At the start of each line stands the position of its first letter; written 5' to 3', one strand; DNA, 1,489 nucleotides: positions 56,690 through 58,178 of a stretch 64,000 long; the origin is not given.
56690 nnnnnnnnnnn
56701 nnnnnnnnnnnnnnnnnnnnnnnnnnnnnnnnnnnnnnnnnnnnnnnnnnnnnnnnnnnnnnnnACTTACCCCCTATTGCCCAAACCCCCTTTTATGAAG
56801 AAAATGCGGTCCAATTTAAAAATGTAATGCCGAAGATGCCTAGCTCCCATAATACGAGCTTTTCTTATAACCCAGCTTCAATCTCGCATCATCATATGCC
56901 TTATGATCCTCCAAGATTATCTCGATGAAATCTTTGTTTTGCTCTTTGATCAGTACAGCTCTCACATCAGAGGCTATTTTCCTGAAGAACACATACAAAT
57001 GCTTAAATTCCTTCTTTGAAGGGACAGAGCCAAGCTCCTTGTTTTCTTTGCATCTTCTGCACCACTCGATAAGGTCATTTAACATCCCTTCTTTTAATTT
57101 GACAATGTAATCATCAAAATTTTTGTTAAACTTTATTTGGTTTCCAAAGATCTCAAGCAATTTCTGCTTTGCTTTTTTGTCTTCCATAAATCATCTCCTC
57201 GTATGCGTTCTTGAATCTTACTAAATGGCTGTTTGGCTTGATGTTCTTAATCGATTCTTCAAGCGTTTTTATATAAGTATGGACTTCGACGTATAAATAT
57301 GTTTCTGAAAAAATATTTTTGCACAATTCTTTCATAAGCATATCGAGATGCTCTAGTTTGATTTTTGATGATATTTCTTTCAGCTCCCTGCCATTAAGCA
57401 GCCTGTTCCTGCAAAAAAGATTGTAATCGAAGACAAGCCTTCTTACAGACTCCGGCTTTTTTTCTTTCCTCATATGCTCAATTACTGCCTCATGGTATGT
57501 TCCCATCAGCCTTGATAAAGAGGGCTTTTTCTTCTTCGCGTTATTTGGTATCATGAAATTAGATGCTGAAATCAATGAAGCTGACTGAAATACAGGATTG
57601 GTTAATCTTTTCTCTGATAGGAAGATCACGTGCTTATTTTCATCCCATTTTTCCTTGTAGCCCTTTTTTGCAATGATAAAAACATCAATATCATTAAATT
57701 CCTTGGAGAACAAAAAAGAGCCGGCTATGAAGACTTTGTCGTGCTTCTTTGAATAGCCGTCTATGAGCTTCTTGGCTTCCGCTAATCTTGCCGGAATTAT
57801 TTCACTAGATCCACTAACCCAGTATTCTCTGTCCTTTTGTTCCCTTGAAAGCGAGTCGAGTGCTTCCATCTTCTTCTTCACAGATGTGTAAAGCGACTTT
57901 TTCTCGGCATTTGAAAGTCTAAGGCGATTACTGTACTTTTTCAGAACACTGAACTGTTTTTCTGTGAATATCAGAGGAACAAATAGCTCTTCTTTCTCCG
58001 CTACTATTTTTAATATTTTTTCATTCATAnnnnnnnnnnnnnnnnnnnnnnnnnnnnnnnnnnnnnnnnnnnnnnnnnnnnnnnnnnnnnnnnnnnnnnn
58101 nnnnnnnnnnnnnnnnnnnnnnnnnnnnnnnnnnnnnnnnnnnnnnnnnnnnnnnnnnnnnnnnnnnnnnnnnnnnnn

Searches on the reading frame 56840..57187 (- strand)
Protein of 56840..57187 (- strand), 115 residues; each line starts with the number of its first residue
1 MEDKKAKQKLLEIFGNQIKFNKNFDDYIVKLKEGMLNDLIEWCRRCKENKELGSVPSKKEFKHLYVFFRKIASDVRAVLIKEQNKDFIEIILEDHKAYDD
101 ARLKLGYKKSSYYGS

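Call 5: search_protein_families(library=pfam, max_evalue=1, proteins=[window:56840-57187:-])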
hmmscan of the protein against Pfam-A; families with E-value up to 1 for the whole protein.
window:56840-57187:- (115 aa): 0 families

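Call 7: search_protein_families(library=ncbifam, max_evalue=1, proteins=[window:56840-57187:-])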
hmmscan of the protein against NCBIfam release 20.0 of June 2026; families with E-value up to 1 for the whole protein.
window:56840-57187:- (115 aa): 1 family
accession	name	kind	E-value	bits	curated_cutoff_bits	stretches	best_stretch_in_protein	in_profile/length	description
NF041133.1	branch_enz_Thcocales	equivalog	0.0099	14.4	1000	1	20-92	71-140/553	1,4-alpha-glucan branching protein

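Call 8: search_protein_families(library=padloc, max_evalue=1, proteins=[window:56840-57187:-])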
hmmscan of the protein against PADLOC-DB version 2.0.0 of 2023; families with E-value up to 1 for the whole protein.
window:56840-57187:- (115 aa): 0 families

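Call 81: search_protein_representatives(protein=window:56840-57187:-)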
Query: 115 residues. Proteins with E-value up to 0.001 (for the whole library): 35; up to 1e-10: 16; up to 1e-30: 2. The best 35 are listed.
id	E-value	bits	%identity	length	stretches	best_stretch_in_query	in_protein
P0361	1.9e-50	186.0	72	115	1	1-115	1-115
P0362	2.0e-42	160.1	64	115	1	1-115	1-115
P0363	3.1e-29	117.7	56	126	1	2-114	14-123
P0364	9.0e-23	96.9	59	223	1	34-115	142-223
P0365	6.1e-21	91.0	68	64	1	1-62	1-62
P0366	6.9e-17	78.0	62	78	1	53-115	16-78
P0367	5.6e-16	75.0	53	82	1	1-72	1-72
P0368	5.4e-15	71.9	58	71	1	1-65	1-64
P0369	9.4e-15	71.1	38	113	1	7-112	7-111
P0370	1.2e-13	67.5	46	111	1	4-111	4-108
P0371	2.2e-13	66.7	40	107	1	3-87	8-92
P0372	1.2e-11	61.1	40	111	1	4-111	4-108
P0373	1.5e-11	60.8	56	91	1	17-68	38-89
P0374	2.2e-11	60.2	53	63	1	5-59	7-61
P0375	2.7e-11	60.0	34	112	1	3-107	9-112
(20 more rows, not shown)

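Call 83: search_protein_families(library=pfam, alignment_id=A5, max_evalue=1)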
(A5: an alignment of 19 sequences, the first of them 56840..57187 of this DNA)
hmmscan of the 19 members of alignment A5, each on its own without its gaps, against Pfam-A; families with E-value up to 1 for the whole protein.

A. member 1, window:56840-57187:- (115 aa): 0 families

B. families by the number of members that match (of 19 scanned): 8 families
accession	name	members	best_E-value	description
PF03232.19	COQ7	1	0.0042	Ubiquinone biosynthesis protein COQ7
PF13376.11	OmdA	1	0.047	Bacteriocin-protection, YdeI or OmpD-Associated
PF22292.1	DUF6965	1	0.068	Domain of unknown function (DUF6965)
PF21087.2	Glyco_hydro_134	1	0.089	Glycosyl hydrolase family 134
PF13804.11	HERV-K_env_2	1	0.14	Retro-transcribing viruses envelope glycoprotein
PF18763.7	ddrB-ParB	1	0.17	ddrB-like ParB superfamily domain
PF14189.11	DUF4312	1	0.2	Domain of unknown function (DUF4312)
PF19303.5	Anticodon_3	1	0.21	Anticodon binding domain of methionyl tRNA ligase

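Call 84: search_solved_structures(query=A5, max_evalue=10, show_alignments=2)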
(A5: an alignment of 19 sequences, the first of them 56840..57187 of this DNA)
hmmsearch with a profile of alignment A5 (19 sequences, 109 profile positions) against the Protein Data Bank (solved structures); distinct sequences matched with E-value up to 10: 8.
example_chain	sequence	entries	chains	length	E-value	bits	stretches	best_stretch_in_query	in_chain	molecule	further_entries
4crw_A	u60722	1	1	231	0.45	13.9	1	2-46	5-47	CCR4-NOT TRANSCRIPTION COMPLEX SUBUNIT 1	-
4gml_A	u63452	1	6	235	0.45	13.9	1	2-46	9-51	CCR4-NOT transcription complex subunit 1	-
4gmj_A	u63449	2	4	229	0.49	13.8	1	2-46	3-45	CCR4-NOT transcription complex subunit 1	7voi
9e7t_B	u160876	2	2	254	0.69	13.3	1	2-46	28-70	CCR4-NOT transcription complex subunit 1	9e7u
6qs0_A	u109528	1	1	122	0.71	13.2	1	15-63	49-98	Putative outer membrane protein BBA03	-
4ct4_A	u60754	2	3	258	0.85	13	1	4-46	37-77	CCR4-NOT TRANSCRIPTION COMPLEX SUBUNIT 1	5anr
2oqw_A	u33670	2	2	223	0.91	12.9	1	21-82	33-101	Sortase B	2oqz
5vix_A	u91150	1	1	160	6.3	10.2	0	3-37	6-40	Polyubiquitin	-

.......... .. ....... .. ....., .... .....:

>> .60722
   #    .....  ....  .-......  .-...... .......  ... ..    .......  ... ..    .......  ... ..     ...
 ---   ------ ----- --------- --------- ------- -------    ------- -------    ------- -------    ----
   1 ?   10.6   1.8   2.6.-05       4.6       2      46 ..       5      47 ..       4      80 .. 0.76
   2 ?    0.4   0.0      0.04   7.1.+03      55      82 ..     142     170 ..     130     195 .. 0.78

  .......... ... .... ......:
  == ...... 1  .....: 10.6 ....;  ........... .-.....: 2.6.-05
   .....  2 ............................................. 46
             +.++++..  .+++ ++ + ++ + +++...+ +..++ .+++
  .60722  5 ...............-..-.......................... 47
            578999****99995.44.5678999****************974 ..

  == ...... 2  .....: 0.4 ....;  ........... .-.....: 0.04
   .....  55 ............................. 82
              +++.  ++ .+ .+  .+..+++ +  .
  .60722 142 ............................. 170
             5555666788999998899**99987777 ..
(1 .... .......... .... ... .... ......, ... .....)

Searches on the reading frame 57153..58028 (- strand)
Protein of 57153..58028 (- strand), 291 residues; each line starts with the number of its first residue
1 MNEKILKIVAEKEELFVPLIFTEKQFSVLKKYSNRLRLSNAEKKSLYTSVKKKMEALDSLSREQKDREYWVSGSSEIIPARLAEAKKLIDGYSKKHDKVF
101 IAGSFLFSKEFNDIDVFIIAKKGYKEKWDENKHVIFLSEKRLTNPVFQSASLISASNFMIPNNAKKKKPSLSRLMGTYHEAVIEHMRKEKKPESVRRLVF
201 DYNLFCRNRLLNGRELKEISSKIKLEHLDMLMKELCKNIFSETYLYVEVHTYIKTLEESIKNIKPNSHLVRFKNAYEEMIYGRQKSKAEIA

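Call 5: search_protein_families(library=pfam, max_evalue=1, proteins=[window:57153-58028:-])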
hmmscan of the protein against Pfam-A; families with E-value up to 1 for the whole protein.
window:57153-58028:- (291 aa): 1 family
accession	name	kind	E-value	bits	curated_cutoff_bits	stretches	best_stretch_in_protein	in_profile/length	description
PF22014.2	DUF6932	-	0.016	16.1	27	1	94-135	50-92/142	Family of unknown function (DUF6932)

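Call 7: search_protein_families(library=ncbifam, max_evalue=1, proteins=[window:57153-58028:-])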
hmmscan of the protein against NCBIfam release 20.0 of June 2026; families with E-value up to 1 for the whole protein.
window:57153-58028:- (291 aa): 0 families

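Call 8: search_protein_families(library=padloc, max_evalue=1, proteins=[window:57153-58028:-])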
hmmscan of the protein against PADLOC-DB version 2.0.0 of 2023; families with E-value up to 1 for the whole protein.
window:57153-58028:- (291 aa): 0 families

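Call 14: search_solved_structures(query=window:57153-58028:-, max_evalue=10, show_alignments=1)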
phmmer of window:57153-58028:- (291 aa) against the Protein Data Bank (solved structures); distinct sequences matched with E-value up to 10: 0.
